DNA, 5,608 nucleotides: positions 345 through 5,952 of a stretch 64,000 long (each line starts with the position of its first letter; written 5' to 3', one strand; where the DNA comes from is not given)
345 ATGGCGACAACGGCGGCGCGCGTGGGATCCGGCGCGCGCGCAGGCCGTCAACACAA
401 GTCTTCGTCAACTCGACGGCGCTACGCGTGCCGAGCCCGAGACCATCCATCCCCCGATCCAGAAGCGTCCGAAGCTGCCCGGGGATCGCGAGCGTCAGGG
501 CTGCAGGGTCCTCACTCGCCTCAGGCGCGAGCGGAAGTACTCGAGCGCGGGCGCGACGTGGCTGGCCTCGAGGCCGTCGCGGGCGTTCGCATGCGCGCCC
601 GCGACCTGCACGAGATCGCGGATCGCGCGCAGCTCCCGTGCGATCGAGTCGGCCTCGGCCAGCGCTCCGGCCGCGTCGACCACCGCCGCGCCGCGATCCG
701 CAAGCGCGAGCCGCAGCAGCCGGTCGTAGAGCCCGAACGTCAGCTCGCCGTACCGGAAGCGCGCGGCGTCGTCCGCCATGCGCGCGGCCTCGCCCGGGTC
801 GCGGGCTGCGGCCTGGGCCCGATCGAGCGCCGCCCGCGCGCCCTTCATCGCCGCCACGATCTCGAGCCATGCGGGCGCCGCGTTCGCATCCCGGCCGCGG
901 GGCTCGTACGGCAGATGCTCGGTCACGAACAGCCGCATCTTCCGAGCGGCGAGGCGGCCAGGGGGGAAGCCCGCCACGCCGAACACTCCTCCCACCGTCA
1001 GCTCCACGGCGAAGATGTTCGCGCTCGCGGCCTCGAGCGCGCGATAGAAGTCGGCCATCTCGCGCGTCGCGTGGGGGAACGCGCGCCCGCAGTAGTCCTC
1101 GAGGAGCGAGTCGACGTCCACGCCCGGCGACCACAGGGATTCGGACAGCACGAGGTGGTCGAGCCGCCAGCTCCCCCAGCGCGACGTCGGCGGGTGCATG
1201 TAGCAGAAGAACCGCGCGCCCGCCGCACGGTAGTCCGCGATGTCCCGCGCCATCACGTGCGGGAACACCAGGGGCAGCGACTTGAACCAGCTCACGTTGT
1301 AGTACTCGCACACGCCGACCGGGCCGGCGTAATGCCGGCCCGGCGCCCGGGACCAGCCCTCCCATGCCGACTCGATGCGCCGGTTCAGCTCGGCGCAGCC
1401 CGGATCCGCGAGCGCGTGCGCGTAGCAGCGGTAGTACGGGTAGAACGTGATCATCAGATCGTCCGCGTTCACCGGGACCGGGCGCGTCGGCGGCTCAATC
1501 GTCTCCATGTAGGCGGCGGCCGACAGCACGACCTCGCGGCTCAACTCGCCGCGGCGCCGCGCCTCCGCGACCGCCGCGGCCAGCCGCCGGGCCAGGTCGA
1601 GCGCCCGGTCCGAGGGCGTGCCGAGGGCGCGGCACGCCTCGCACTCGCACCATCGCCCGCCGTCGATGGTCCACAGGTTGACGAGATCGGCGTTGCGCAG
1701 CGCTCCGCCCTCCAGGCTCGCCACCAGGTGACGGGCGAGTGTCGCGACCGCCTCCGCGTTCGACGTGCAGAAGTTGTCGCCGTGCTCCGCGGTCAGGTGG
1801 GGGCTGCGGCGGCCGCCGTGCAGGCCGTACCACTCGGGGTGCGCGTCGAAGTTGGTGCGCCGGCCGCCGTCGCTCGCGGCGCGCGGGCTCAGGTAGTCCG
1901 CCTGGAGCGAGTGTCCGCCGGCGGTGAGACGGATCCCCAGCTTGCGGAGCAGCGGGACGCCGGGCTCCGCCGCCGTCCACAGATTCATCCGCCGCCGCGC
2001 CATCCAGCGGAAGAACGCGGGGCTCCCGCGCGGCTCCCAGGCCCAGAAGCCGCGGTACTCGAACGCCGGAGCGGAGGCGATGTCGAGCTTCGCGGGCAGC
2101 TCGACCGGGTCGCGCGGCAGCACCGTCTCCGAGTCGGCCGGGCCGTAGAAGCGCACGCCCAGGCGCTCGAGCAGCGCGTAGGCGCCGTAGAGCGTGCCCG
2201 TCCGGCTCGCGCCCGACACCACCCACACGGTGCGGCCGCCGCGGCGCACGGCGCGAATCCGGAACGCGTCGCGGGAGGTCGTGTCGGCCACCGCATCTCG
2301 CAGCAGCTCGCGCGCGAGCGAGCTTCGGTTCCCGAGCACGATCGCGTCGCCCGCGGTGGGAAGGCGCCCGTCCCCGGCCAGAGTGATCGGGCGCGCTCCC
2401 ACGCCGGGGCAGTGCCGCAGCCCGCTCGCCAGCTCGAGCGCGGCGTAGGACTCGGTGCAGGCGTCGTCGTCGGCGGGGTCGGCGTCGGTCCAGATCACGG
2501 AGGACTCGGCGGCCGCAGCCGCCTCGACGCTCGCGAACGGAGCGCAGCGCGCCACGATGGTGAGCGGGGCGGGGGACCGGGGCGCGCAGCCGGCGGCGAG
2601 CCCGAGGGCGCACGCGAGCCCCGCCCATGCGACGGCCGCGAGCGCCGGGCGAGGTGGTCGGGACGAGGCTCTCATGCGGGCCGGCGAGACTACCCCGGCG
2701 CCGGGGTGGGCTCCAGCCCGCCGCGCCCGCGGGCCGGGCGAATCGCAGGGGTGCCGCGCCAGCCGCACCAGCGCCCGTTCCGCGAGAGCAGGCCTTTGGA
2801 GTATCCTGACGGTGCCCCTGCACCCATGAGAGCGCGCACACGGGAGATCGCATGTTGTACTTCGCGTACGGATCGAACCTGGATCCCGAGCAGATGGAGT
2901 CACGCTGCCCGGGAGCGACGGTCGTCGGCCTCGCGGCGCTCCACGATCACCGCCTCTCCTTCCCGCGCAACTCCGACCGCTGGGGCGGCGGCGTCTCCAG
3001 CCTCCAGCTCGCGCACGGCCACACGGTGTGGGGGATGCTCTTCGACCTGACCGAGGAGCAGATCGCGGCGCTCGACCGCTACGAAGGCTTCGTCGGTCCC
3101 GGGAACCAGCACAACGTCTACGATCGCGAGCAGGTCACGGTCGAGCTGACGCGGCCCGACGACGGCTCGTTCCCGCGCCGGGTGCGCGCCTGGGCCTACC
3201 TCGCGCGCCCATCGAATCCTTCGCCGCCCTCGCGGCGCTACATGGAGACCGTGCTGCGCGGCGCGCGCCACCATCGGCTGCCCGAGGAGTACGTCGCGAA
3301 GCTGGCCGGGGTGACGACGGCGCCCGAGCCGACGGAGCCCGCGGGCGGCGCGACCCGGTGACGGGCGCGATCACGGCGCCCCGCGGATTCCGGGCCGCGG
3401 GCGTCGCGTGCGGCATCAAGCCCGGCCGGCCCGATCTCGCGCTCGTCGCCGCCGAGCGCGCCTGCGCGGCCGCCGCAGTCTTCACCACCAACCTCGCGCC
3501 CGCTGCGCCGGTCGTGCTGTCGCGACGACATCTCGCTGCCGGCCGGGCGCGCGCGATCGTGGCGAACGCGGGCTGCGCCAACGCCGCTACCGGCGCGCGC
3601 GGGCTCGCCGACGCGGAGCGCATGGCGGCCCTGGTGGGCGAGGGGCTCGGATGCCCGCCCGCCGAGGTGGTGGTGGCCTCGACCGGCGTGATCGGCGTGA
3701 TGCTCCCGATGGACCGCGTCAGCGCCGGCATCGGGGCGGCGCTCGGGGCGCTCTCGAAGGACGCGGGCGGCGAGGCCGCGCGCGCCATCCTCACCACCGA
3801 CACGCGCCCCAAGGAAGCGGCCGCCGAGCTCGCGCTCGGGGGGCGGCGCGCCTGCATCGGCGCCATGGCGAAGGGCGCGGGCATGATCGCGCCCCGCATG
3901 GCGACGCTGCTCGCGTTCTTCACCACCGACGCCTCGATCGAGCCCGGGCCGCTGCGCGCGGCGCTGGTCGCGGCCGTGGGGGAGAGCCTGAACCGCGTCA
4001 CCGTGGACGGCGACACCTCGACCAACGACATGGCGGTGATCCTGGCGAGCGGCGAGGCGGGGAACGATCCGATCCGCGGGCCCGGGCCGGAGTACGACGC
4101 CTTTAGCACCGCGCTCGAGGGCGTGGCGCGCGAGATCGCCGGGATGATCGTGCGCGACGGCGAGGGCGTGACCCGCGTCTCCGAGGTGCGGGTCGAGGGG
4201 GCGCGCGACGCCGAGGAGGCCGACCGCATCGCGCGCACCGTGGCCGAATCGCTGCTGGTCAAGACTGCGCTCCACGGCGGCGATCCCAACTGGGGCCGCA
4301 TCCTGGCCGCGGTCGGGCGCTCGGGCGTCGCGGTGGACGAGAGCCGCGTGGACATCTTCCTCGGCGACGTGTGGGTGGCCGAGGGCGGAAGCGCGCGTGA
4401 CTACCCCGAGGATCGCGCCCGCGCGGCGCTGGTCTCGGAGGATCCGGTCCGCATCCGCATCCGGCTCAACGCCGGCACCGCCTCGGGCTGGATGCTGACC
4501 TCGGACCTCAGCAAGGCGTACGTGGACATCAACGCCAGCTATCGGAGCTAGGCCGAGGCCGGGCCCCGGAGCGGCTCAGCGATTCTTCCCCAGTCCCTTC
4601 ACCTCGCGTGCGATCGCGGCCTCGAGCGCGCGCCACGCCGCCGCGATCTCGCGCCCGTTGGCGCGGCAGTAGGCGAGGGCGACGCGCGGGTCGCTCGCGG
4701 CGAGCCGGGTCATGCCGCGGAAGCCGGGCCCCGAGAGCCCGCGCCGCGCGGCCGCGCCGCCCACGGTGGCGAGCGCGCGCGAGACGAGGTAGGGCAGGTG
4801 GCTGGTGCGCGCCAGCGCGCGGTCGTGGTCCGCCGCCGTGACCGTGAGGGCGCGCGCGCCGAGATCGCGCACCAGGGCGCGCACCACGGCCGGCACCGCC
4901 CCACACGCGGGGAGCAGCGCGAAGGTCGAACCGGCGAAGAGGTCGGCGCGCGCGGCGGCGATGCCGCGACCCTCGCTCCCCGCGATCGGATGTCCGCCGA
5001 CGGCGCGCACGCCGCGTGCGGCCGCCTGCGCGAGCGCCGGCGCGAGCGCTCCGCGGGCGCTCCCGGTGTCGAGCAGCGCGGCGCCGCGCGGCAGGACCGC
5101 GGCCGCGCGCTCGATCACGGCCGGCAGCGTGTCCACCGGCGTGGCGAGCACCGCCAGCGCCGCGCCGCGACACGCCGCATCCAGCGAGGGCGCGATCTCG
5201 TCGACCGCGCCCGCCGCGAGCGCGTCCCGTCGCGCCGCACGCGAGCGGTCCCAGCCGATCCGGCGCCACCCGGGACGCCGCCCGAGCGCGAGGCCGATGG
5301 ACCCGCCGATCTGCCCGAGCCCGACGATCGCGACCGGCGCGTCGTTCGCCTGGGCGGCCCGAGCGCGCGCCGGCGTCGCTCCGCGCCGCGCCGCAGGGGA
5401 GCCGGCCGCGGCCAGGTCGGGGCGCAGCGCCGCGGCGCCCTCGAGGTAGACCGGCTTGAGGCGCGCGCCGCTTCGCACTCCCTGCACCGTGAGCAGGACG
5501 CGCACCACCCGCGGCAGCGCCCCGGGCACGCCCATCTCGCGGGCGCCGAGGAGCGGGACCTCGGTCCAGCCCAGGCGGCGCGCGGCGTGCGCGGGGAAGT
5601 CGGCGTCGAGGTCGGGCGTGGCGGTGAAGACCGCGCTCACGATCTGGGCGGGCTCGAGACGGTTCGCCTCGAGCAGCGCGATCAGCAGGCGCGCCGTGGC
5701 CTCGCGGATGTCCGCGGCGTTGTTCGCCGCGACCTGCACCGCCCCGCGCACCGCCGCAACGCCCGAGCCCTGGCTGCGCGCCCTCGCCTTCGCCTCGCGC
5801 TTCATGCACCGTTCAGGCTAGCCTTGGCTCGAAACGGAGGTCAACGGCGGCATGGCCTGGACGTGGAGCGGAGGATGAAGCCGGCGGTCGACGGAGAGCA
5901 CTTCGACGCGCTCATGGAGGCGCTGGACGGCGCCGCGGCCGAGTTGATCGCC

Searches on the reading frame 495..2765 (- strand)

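Call 52: search_protein_families(library=pfam, proteins=[window:495-2765:-], max_evalue=0.001)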
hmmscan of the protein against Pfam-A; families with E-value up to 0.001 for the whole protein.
window:495-2765:- (756 aa): 2 families
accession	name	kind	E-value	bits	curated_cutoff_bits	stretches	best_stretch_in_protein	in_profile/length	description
PF16126.11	DUF4838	-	9.8e-20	71.4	26.6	1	214-573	7-323/325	Domain of unknown function (DUF4838)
PF03648.19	Glyco_hydro_67N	-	0.0001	22.9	24.3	1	104-198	32-120/120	Glycosyl hydrolase family 67 N-terminus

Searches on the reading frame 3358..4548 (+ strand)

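Call 52: search_protein_families(library=pfam, proteins=[window:3358-4548:+], max_evalue=0.001)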
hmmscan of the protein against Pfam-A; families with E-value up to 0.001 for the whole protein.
window:3358-4548:+ (397 aa): 1 family
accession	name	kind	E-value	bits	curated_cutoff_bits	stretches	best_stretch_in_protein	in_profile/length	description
PF01960.23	ArgJ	-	1.4e-140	468.7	32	1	12-397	1-377/377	ArgJ family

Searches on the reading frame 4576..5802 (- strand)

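Call 52: search_protein_families(library=pfam, proteins=[window:4576-5802:-], max_evalue=0.001)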
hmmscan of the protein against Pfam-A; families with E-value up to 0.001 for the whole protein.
window:4576-5802:- (408 aa): 3 families
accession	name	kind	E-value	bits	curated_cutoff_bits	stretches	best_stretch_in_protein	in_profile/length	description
PF07736.16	CM_1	-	2e-38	131.8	27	1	15-130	1-116/116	Chorismate mutase type I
PF02153.23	PDH_N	-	5.5e-21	75.1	26.5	1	179-300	12-131/154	Prephenate dehydrogenase, nucleotide-binding domain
PF20463.3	PDH_C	-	4.9e-09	36.9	22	1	323-394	2-78/102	Prephenate dehydrogenase, dimerization domain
